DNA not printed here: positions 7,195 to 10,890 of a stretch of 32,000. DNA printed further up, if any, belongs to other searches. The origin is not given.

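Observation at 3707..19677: Compact, translationally coupled mevalonate-to-sterol operon in which half of the genes are domain fusions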

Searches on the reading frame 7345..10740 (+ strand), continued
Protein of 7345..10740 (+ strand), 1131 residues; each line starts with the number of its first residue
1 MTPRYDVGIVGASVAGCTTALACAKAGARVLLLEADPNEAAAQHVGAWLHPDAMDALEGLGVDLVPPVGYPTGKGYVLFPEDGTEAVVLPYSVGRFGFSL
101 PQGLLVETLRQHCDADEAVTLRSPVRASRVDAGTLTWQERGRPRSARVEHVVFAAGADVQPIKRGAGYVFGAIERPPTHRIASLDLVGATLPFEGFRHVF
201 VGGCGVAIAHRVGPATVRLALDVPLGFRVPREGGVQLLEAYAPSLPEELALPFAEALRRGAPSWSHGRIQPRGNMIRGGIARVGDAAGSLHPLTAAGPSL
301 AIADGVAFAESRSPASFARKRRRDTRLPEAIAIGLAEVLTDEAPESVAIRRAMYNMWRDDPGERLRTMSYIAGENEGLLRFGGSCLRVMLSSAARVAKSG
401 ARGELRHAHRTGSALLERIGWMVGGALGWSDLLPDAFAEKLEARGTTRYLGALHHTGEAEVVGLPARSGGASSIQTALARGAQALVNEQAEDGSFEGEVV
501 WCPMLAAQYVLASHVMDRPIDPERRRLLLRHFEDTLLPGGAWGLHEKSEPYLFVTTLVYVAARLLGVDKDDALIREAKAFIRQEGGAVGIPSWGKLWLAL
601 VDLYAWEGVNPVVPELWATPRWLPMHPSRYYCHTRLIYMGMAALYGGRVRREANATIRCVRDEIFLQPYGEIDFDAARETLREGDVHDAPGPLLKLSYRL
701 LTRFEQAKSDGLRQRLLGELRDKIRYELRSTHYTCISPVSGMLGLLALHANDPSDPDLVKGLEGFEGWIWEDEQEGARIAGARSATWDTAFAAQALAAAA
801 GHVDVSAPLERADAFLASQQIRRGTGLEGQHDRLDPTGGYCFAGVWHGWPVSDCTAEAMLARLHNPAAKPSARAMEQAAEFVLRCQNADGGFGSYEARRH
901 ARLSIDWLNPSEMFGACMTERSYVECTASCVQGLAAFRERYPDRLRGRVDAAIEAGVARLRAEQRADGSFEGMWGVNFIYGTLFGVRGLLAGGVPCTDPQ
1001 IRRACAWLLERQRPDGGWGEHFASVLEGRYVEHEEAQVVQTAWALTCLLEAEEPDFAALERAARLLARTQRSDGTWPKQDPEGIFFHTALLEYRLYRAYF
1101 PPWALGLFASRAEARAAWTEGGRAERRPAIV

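Call 25: find_related_loci(query=A1, collection=genome_contigs, flank=10000)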
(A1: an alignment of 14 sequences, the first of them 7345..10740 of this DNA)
Query A1 (1131 aa) in genome_contigs; peptide patterns used: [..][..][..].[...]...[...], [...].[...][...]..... (x = any residue, [..] = any of these).
504 stretches matched a pattern; 457 encode a relative of the query (tblastn E <= 1e-3); the best 80 are kept; 80 distinct loci.
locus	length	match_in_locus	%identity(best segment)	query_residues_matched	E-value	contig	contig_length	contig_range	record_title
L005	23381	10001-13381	71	4-1128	0e+0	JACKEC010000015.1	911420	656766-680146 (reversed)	MAG: Sandaracinaceae bacterium isolate HK-STAS-MYXO-23 HK-STAS-MYXO-23_15, whole genome shotgun sequence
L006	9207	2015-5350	71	5-1116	0e+0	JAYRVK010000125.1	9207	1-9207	MAG: Sandaracinaceae bacterium isolate NJ_NJASGE3bin.19 k141_160120, whole genome shotgun sequence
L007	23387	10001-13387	69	1-1126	0e+0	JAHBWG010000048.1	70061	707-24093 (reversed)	MAG: Sandaracinaceae bacterium isolate ACE_MYX11 MYX11_48, whole genome shotgun sequence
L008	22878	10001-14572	64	5-1115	0e+0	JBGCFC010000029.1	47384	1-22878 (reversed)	MAG: Sandaracinaceae bacterium isolate SGMAG-31 contig29, whole genome shotgun sequence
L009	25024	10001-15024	63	4-1117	0e+0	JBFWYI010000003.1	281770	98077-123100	MAG: Sandaracinaceae bacterium isolate CA_2019_TPBS_160 NODE_350_length_281770_cov_7.623183_TPBS, whole genome shotgun s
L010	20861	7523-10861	68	5-1117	0e+0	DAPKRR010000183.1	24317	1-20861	MAG TPA_asm: Sandaracinaceae bacterium LLY-WYZ-13_1 k141_752275, whole genome shotgun sequence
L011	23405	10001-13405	53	5-1115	0e+0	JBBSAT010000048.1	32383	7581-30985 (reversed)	MAG: Polyangiales bacterium isolate La6_metabat2.038 La6_metabat2.038_K_2917397_L_32383_cov_13.0000, whole genome shotgu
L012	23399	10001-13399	54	4-1115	0e+0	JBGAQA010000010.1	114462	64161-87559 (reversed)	MAG: Sandaracinaceae bacterium isolate MAG_AAO_AS.33 AAOAS-33_NODE_10_length_114462_cov_7.922472, whole genome shotgun s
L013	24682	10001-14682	53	4-1120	0e+0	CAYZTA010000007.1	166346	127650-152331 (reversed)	MAG TPA_asm: uncultured Sandaracinus sp. isolate binchicken_co322_224 genome assembly, contig: NODE_129_length_166346_co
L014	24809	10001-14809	53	1-1116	0e+0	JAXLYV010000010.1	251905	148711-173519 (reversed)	MAG: Sandaracinus sp. isolate STL-MYX22 C1.83.fa-10, whole genome shotgun sequence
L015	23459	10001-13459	50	3-1111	0e+0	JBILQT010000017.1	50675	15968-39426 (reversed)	MAG: Sandaracinaceae bacterium isolate ME2018-06-07_3300034013_group8_bin51 Rohwer_bin1494_scaffold_313_c1, whole genome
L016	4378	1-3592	69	5-1123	0e+0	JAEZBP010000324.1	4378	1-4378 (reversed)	MAG: Proteobacteria bacterium isolate OH_CBrB_201 k127_1855597, whole genome shotgun sequence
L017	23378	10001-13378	51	5-1130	0e+0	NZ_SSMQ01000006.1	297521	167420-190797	Polyangium fumosum strain DSM 14668 Scaffold6_1, whole genome shotgun sequence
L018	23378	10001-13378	50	5-1130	0e+0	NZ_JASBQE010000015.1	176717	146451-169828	Polyangium sp. 15x6 NODE_15_length_176717_cov_15.140348, whole genome shotgun sequence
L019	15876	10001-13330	51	5-1117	0e+0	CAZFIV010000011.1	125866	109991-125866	MAG TPA_asm: uncultured Myxococcales bacterium isolate SRP128890_co1_208 genome assembly, contig: NODE_176_length_125866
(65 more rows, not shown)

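Call 35: find_encoding_contigs(protein=P0002, flank=10000, max_places=1)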
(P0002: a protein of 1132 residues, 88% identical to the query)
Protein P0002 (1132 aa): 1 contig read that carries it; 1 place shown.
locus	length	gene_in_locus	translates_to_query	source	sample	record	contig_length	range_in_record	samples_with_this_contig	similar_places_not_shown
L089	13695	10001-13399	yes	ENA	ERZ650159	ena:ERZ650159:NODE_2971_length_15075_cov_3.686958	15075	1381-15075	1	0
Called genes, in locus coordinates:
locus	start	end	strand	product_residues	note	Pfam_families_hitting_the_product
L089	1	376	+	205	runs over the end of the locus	PF00121:TIM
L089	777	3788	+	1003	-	PF07977:FabA, PF22818:ApeI-like (faint), PF07977:FabA, PF01553:Acyltransferase (weak)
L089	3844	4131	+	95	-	-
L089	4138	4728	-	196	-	-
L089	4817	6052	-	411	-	PF00072:Response_reg, PF00563:EAL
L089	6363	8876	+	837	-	PF00368:HMG-CoA_red, PF01073:3Beta_HSD, PF01370:Epimerase, PF02719:Polysacc_synt_2, PF05368:NmrA, PF07993:NAD_binding_4 (faint), PF13460:NAD_binding_10, PF16363:GDP_Man_Dehyd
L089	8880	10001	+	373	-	PF01266:DAO (weak), PF01494:FAD_binding_3, PF05834:Lycopene_cycl (faint), PF07992:Pyr_redox_2 (faint)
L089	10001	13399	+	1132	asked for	PF01266:DAO (weak), PF01494:FAD_binding_3 (faint), PF08491:SE (weak), PF07678:TED_complement (faint), PF13249:SQHop_cyclase_N, PF00432:Prenyltrans (faint), PF13243:SQHop_cyclase_C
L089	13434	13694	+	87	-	?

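Call 36: find_encoding_contigs(protein=P0003, flank=10000, max_places=1)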
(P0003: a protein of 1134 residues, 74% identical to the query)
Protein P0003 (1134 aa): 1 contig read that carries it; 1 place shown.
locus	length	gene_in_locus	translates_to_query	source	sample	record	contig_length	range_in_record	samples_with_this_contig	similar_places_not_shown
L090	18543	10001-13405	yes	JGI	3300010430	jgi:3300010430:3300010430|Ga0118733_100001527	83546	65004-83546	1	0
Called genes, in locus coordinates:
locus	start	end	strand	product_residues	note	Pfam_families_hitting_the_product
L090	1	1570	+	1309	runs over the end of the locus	PF02128:Peptidase_M36, PF02225:PA, PF18911:PKD_4, PF22352:K319L-like_PKD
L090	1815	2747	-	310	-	-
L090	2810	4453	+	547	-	PF10092:DUF2330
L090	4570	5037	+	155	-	PF00196:GerE, PF08281:Sigma70_r4_2 (weak)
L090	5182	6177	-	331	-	PF00348:polyprenyl_synt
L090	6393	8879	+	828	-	PF00368:HMG-CoA_red, PF05368:NmrA, PF01073:3Beta_HSD, PF01370:Epimerase, PF02719:Polysacc_synt_2, PF07993:NAD_binding_4 (faint), PF13460:NAD_binding_10, PF16363:GDP_Man_Dehyd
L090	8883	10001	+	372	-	PF01266:DAO (faint), PF01494:FAD_binding_3, PF05834:Lycopene_cycl (faint), PF07992:Pyr_redox_2 (faint), PF22578:GGR_cat (faint)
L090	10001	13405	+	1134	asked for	PF01266:DAO (weak), PF01494:FAD_binding_3 (faint), PF07992:Pyr_redox_2 (faint), PF08491:SE, PF00432:Prenyltrans (faint), PF07678:TED_complement (faint), PF13249:SQHop_cyclase_N, PF13243:SQHop_cyclase_C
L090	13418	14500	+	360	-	PF01222:ERG4_ERG24, PF06966:DUF1295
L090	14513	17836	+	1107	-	PF00890:FAD_binding_2 (weak), PF01266:DAO (weak), PF01494:FAD_binding_3, PF07992:Pyr_redox_2 (faint), PF12831:FAD_oxidored (weak), PF13450:NAD_binding_8 (faint), PF08491:SE, PF00494:SQS_PSY, +1 more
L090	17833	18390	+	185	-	PF04622:ERG2_Sigma1R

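Call 79: search_protein_families(library=ncbifam, proteins=[L002:7685-8863:+, L002:5030-7657:+], max_evalue=1e-10)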
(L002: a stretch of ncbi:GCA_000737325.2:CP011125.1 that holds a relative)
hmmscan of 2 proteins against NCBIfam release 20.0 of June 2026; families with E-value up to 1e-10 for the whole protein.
L002:7685-8863:+ (392 aa): 1 family
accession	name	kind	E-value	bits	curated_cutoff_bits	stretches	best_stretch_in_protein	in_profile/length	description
NF052579.1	BetMthstMoxSdmAMthl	equivalog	1.1e-123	412.7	600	1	18-363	3-350/351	4beta-methylsterol monooxygenase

L002:5030-7657:+ (875 aa): 7 families
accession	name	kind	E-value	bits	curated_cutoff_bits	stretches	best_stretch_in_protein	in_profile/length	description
TIGR00532.1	HMG_CoA_R_NAD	equivalog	1.7e-102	343.6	259.95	1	1-393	20-395/395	hydroxymethylglutaryl-CoA reductase, degradative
NF052578.1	StrlDmthSdmBMthl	equivalog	2e-89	300.6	600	1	506-835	4-327/328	sterol demethylase protein SdmB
TIGR03466.1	HpnA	hypoth_equivalog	1.4e-67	228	367.65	1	504-834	2-325/327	hopanoid-associated sugar epimerase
NF042422.1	oxyalk_red_OleD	equivalog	1.3e-24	87.2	580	1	504-817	2-314/329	2-alkyl-3-oxoalkanoate reductase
NF042423.1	oxyalk_red_Shew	equivalog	1.4e-17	63.8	580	1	504-683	10-180/331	2-alkyl-3-oxoalkanoate reductase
TIGR04180.1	EDH_00030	hypoth_equivalog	8.2e-14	51.3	475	1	505-620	1-123/297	NAD-dependent 4,6-dehydratase LegB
TIGR00533.1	HMG_CoA_R_NADP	equivalog_domain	9.1e-11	41.3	441.8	0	275-391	291-400/402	hydroxymethylglutaryl-CoA reductase (NADPH)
